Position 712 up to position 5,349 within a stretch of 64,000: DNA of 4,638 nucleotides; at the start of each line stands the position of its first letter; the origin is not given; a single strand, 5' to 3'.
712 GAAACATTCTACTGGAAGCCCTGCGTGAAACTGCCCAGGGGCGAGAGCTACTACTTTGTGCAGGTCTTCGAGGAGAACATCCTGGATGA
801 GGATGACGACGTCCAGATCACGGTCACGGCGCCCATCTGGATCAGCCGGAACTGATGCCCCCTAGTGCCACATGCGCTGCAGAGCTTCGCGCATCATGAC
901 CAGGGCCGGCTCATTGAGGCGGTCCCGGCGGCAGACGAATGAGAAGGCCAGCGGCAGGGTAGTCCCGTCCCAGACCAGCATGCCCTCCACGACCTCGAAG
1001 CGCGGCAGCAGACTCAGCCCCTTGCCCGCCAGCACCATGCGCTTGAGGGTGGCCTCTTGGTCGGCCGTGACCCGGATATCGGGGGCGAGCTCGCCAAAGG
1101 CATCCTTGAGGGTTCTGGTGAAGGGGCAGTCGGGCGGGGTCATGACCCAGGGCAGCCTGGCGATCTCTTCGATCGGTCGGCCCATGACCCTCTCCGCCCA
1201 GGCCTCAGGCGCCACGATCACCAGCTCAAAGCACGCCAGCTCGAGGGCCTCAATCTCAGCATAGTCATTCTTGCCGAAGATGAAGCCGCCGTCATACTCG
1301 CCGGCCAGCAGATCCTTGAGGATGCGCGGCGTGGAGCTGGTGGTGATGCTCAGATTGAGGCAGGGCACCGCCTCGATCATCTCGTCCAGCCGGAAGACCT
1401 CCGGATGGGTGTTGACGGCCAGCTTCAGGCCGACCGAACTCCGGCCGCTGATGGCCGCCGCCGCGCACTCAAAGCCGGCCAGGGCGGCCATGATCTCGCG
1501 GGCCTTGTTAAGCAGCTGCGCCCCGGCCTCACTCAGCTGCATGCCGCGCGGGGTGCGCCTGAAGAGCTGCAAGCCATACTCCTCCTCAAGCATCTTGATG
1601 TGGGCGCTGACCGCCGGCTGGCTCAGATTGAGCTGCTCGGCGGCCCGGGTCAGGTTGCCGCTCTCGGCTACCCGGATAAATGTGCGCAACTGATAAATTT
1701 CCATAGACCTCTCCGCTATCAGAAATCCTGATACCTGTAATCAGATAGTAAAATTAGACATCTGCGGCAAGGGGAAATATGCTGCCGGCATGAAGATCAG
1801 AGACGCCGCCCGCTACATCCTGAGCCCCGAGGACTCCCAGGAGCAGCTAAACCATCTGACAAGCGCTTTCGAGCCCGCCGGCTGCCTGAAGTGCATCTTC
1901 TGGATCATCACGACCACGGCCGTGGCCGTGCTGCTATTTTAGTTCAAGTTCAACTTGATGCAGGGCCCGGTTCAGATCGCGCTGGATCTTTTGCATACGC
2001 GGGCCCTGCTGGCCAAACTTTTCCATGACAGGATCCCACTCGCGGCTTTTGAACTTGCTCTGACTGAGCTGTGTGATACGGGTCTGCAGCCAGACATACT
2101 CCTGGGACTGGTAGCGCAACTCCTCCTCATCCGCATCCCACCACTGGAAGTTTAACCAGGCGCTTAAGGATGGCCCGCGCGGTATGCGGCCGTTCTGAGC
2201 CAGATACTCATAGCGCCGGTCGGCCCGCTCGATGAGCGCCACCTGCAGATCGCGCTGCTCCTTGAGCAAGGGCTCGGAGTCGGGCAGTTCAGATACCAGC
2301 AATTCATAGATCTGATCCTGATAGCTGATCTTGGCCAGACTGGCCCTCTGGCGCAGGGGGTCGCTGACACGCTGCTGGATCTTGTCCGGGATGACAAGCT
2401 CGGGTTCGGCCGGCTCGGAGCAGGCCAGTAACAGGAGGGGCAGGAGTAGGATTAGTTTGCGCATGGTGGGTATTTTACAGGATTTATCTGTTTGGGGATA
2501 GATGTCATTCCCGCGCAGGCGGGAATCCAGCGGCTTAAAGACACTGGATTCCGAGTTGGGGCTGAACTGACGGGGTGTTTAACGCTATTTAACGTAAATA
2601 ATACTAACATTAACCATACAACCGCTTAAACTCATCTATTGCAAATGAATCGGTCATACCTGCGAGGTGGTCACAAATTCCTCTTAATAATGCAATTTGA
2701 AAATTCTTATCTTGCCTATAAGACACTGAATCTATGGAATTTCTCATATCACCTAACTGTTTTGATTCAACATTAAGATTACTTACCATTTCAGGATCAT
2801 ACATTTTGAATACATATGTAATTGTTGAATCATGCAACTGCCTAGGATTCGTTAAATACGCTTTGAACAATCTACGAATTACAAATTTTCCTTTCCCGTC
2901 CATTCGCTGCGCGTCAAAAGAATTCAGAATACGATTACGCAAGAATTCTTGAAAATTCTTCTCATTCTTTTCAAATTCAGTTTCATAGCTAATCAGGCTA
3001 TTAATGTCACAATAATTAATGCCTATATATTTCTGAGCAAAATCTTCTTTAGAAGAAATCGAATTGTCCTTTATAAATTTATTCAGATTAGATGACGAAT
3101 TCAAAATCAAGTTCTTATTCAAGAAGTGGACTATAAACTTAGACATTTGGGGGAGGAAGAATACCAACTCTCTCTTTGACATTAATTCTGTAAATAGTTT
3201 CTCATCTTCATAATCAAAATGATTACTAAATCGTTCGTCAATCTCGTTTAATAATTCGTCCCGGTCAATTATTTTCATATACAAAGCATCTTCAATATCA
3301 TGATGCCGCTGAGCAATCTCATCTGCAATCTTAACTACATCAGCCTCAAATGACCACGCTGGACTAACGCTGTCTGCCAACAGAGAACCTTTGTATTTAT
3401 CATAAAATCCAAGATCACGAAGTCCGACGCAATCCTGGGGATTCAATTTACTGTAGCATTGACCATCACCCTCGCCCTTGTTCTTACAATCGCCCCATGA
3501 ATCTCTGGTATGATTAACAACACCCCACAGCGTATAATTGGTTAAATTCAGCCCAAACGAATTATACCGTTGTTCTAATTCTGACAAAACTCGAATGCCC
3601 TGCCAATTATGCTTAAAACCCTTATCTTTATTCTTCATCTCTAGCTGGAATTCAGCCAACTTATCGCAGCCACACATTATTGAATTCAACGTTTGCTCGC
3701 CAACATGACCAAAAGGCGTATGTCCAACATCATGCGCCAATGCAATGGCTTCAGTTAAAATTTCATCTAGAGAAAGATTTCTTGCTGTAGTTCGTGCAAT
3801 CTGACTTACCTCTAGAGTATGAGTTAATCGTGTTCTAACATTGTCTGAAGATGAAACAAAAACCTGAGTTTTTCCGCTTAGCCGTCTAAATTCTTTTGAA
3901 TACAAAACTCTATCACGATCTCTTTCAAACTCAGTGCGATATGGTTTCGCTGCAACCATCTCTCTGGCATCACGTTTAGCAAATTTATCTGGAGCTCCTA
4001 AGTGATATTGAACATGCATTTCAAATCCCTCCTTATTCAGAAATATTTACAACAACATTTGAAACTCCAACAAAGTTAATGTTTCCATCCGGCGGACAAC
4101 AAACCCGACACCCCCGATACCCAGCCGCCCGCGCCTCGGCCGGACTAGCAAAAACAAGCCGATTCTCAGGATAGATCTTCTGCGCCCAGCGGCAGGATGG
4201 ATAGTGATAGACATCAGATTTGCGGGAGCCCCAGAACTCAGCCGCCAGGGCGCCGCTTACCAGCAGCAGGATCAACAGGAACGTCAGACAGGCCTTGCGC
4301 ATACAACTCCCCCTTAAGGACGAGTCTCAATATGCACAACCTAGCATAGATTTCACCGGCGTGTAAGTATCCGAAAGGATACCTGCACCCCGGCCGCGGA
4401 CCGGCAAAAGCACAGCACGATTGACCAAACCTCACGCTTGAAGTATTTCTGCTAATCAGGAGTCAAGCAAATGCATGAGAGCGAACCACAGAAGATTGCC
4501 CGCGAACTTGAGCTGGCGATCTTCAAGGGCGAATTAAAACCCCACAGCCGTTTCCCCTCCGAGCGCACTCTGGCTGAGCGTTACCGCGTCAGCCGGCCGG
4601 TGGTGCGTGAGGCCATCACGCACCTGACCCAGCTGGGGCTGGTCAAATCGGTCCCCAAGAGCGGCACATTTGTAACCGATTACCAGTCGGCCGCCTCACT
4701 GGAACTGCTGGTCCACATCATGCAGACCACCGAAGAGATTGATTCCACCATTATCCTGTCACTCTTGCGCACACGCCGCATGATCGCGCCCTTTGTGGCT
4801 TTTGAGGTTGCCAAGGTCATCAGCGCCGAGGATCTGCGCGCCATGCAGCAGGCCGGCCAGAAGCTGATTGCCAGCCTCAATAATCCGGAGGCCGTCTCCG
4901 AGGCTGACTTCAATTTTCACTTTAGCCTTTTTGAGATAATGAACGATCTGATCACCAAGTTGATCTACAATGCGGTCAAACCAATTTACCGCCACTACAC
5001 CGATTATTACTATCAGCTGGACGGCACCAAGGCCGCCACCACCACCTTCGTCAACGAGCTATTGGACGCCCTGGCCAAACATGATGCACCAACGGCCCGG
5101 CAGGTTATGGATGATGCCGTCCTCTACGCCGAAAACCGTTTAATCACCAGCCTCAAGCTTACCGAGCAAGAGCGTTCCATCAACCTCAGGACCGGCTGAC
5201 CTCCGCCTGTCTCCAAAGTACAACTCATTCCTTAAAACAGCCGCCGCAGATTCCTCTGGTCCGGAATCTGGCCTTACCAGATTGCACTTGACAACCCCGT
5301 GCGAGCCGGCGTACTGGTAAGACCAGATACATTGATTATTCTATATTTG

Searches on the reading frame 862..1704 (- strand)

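Call 27: search_protein_families(library=pfam, proteins=[window:862-1704:-], max_evalue=0.00001)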
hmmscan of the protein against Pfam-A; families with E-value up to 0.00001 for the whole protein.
window:862-1704:- (280 aa): 2 families
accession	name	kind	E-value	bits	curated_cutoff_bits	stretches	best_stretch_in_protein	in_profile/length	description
PF03466.25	LysR_substrate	-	6.7e-26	91.4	28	1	105-277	24-206/209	LysR substrate binding domain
PF00126.33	HTH_1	-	8.1e-24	83.8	26.6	1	5-61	3-59/60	Bacterial regulatory helix-turn-helix protein, lysR family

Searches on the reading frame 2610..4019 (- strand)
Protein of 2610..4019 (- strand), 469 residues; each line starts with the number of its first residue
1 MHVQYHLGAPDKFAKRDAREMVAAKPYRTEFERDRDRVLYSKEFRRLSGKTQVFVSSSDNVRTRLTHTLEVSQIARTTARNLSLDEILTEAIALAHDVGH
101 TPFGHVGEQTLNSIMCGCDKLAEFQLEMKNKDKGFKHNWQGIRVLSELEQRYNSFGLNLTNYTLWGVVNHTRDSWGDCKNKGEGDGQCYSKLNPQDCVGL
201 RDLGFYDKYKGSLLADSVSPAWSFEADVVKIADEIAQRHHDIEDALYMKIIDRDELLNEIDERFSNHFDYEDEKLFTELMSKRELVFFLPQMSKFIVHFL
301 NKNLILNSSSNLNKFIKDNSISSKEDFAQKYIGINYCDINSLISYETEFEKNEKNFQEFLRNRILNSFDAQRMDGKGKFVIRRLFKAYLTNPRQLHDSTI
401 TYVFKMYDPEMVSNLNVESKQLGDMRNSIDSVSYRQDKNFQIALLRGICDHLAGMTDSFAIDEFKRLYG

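Call 3: search_protein_families(library=pfam, proteins=[window:2610-4019:-], max_evalue=0.001)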
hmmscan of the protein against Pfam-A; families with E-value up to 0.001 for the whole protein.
window:2610-4019:- (469 aa): 2 families
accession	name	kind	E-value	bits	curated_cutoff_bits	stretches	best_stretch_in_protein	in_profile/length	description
PF13286.11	HD_assoc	-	1.2e-12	48.6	22.2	2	345-398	3-56/91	Phosphohydrolase-associated domain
PF01966.28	HD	-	7.3e-12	46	22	1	64-181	1-93/116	HD domain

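Call 4: search_protein_families(library=ncbifam, proteins=[window:2610-4019:-], max_evalue=0.001)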
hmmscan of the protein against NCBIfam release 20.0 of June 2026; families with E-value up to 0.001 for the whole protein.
window:2610-4019:- (469 aa): 12 families
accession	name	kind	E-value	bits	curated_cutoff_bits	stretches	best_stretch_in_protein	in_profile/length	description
TIGR01353.1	dGTP_triPase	subfamily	7.9e-76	256.1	152.35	1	28-468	2-388/389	dGTP triphosphohydrolase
NF002326.0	PRK01286.1-1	equivalog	3.8e-68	230.6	390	3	18-172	22-164/379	deoxyguanosinetriphosphate triphosphohydrolase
NF002327.0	PRK01286.1-2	equivalog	6.4e-66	222.8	393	2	23-173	34-167/345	deoxyguanosinetriphosphate triphosphohydrolase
NF002328.0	PRK01286.1-3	equivalog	2e-58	198.3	467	1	23-409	33-371/404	deoxyguanosinetriphosphate triphosphohydrolase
NF041026.1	antiphage_dGTPase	exception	1.2e-56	192.7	400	1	17-468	5-425/425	anti-phage deoxyguanosine triphosphatase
NF003701.1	PRK05318.1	subfamily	2.8e-48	164.9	383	2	23-170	12-158/426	anti-phage deoxyguanosine triphosphatase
NF002329.0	PRK01286.1-4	equivalog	3.6e-48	164.5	494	1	24-172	34-165/342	deoxyguanosinetriphosphate triphosphohydrolase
NF002330.0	PRK01286.1-5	equivalog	1.3e-45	156.2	511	2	24-172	21-157/384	deoxyguanosinetriphosphate triphosphohydrolase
NF002829.0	PRK03007.1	equivalog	4.8e-43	147.6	385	1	20-259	21-238/425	deoxyguanosinetriphosphate triphosphohydrolase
NF002205.0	PRK01096.1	equivalog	1.2e-30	106.9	439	1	22-170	19-187/444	deoxyguanosinetriphosphate triphosphohydrolase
NF003429.0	PRK04926.1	equivalog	2.4e-25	89.4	405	1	21-468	22-497/500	dGTPase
TIGR00277.1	HDIG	domain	0.00013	21.7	27.6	1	65-147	6-67/84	HDIG domain-containing metalloprotein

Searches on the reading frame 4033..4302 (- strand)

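Call 80: search_protein_families(library=pfam, proteins=[window:4033-4302:-], max_evalue=0.0001)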
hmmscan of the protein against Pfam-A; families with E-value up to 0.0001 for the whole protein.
window:4033-4302:- (89 aa): 1 family
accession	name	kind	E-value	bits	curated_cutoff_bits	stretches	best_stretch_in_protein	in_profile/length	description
PF02805.21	Ada_Zn_binding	-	3.2e-07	30.7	23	1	23-70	18-64/65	Metal binding domain of Ada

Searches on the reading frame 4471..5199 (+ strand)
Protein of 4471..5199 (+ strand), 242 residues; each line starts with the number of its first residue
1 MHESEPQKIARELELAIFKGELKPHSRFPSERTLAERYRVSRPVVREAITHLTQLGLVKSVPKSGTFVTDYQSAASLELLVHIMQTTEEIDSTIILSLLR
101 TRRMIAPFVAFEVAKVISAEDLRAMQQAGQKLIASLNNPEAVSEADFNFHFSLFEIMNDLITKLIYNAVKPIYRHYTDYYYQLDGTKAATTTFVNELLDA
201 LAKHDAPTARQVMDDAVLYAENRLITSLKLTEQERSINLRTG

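Call 3: search_protein_families(library=pfam, proteins=[window:4471-5199:+], max_evalue=0.001)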
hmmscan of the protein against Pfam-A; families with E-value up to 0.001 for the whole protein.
window:4471-5199:+ (242 aa): 3 families
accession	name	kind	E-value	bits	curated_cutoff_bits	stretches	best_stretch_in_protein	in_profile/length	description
PF00392.27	GntR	-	2.4e-17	62.8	27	1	7-68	3-64/64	Bacterial regulatory proteins, gntR family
PF07729.17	FCD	-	4.6e-13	50.1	24.3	1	98-214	2-120/125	FCD domain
PF07840.17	FadR_C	-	2e-08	34.7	23.6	1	70-215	2-143/164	FadR C-terminal domain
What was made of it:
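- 4471..5199 (+): GntR/FadR-type regulator (GntR HTH plus FCD ligand domain), the probable repressor of the operon. Pfam GntR E 2.4e-17, FCD E 4.6e-13 (call 3).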

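Call 4: search_protein_families(library=ncbifam, proteins=[window:4471-5199:+], max_evalue=0.001)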
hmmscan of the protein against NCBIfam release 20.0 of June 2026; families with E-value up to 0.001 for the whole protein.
window:4471-5199:+ (242 aa): 26 families (the best 25 are shown)
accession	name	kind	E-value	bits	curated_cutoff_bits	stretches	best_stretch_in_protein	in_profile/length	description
NF003011.0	PRK03837.1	subfamily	7.8e-23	81.3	260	1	8-217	17-226/241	transcriptional regulator NanR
NF007741.0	PRK10421.1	equivalog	6e-19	68.4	311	1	8-224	11-233/262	transcriptional regulator LldR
NF007001.0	PRK09464.1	equivalog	1.6e-17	64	330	1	9-230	15-238/254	pyruvate dehydrogenase complex transcriptional repressor PdhR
NF003444.0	PRK04984.1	equivalog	1.3e-16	60.9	189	1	16-213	19-212/239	fatty acid metabolism transcriptional regulator FadR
TIGR02812.1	fadR_gamma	equivalog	1e-14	54.8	249.2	1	16-210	18-208/235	fatty acid metabolism transcriptional regulator FadR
TIGR02018.2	his_ut_repres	equivalog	3.7e-14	52.7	220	1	7-90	2-85/226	histidine utilization transcriptional repressor HutC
NF052282.1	PLP_TF_PdxR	equivalog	1e-13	51.2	320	1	7-79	4-76/448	MocR-like pyridoxine biosynthesis transcription factor PdxR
TIGR02325.1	C_P_lyase_phnF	equivalog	1.4e-12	47.7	156.8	1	7-80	11-84/238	phosphonate metabolism transcriptional regulator PhnF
NF007588.0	PRK10225.1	equivalog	1.6e-11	44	442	1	9-224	14-231/257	Uxu operon transcriptional regulator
TIGR03338.1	phnR_burk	equivalog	3.5e-11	43.1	271.5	1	8-219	15-208/212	phosphonate utilization associated transcriptional regulator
NF052290.2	MocR_like_YczR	exception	4.4e-11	42.1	487.4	1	7-74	22-89/458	MocR-like transcription factor YczR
TIGR02404.1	trehalos_R_Bsub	equivalog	1.3e-10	41.3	211.95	1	8-74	4-70/233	trehalose operon repressor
NF041547.1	GntR_LSA1692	equivalog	8.6e-10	38.6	275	1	7-73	4-70/233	GntR family transcriptional regulator, LSA1692 subfamily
NF052286.1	ecto_TF_EhuR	exception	1.3e-09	37.1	480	1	7-97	14-103/458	MocR-like ectoine utilization transcription factor EhuR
NF008571.0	PRK11523.1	equivalog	3.3e-09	36.6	396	1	7-155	11-152/258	transcriptional regulator ExuR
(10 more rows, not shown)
